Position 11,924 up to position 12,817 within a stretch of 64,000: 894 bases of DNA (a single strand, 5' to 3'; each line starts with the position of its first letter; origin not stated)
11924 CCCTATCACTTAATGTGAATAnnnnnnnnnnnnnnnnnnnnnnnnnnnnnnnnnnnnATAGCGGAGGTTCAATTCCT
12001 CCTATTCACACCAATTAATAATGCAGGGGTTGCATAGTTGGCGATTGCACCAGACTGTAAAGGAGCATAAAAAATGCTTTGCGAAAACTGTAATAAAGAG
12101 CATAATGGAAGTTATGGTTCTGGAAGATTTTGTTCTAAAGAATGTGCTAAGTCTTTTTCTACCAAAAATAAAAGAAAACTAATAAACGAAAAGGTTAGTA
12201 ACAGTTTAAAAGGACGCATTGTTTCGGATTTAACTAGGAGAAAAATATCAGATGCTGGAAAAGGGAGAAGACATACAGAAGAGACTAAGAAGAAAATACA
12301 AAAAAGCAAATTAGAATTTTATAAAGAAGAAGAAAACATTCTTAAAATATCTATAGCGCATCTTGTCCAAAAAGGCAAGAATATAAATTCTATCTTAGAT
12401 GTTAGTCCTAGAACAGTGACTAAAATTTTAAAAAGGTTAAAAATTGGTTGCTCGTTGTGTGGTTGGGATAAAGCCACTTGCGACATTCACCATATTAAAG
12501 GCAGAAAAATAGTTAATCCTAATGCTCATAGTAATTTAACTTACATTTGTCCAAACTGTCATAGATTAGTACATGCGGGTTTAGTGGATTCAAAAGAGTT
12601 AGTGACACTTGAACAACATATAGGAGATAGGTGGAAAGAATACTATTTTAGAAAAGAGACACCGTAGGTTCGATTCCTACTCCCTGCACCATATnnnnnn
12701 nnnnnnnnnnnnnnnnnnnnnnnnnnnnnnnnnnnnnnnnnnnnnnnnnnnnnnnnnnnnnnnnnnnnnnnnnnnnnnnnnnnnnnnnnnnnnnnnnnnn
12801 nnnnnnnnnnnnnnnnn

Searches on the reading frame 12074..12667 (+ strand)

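Call 53: search_protein_families(library=pfam, proteins=[window:12074-12667:+], max_evalue=0.01)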
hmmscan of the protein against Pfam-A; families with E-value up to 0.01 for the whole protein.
window:12074-12667:+ (197 aa): 3 families
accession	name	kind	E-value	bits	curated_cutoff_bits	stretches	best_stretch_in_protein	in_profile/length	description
PF01844.29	HNH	-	3.9e-05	24.1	21.4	1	126-168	1-46/47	HNH endonuclease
PF07460.16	NUMOD3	-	5.9e-05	23.4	20.4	0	64-79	1-16/37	NUMOD3 motif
PF16786.11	RecA_dep_nuc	-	0.0017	18.9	26.9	1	113-171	6-63/103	Recombination enhancement, RecA-dependent nuclease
